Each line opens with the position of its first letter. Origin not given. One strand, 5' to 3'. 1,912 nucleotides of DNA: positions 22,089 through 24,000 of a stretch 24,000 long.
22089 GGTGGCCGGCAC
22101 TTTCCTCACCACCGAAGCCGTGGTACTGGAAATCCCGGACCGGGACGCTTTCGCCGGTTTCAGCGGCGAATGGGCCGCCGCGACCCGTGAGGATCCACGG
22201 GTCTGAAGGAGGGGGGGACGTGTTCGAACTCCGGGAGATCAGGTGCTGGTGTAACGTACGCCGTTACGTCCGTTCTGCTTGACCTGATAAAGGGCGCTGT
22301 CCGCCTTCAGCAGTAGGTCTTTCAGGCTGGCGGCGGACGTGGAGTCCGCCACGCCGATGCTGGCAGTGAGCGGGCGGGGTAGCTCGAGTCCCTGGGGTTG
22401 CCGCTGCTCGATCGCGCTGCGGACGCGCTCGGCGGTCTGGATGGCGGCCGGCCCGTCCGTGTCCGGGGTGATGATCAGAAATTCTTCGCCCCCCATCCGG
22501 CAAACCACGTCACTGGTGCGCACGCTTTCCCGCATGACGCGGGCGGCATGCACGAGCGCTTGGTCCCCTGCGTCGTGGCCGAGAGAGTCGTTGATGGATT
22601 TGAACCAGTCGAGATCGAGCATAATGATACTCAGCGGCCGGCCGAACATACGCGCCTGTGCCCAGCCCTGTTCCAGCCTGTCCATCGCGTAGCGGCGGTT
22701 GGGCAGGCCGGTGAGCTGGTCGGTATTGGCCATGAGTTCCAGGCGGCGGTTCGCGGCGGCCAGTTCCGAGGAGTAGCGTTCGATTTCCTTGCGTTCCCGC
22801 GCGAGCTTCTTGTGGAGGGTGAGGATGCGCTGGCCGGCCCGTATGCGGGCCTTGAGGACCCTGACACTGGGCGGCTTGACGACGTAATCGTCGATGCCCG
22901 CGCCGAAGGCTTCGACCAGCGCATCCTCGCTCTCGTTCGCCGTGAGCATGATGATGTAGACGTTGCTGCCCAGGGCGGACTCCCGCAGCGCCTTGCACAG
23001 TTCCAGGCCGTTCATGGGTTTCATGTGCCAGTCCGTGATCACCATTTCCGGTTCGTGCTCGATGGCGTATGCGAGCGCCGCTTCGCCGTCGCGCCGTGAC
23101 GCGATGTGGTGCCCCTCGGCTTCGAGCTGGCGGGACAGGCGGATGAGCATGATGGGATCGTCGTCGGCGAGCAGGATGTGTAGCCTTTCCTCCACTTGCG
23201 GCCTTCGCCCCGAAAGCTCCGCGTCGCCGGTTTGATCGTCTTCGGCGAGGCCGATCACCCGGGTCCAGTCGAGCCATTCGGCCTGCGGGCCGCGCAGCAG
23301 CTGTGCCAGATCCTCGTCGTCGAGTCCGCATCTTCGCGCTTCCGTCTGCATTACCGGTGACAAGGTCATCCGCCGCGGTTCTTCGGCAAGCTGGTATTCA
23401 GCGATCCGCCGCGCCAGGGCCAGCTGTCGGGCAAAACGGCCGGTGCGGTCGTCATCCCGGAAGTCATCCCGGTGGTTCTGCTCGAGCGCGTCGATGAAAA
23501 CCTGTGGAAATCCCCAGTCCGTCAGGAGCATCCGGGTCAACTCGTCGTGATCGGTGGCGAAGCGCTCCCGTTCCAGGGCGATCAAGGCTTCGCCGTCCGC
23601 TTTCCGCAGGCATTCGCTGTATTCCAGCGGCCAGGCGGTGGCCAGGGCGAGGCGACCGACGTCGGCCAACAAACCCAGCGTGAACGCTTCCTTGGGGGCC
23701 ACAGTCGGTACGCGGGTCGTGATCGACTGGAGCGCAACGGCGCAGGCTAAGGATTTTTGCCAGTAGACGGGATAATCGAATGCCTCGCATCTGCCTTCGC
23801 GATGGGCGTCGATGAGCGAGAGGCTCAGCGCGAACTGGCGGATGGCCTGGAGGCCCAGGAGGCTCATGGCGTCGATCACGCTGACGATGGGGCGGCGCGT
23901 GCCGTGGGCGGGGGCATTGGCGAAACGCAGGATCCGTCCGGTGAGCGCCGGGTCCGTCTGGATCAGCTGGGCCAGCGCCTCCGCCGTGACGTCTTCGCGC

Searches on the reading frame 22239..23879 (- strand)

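Call 53: search_protein_families(library=pfam, proteins=[window:22239-23879:-])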
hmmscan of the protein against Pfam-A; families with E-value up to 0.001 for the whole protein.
window:22239-23879:- (546 aa): 3 families
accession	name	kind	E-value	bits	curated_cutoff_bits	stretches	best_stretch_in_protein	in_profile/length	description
PF00990.26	GGDEF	-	3.8e-45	154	23.8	1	384-539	1-160/161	Diguanylate cyclase, GGDEF domain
PF08668.18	HDOD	-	5.1e-28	98.3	22.9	1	3-136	59-194/196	HDOD domain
PF00072.30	Response_reg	-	1.3e-24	86.9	30.2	1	235-347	1-111/111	Response regulator receiver domain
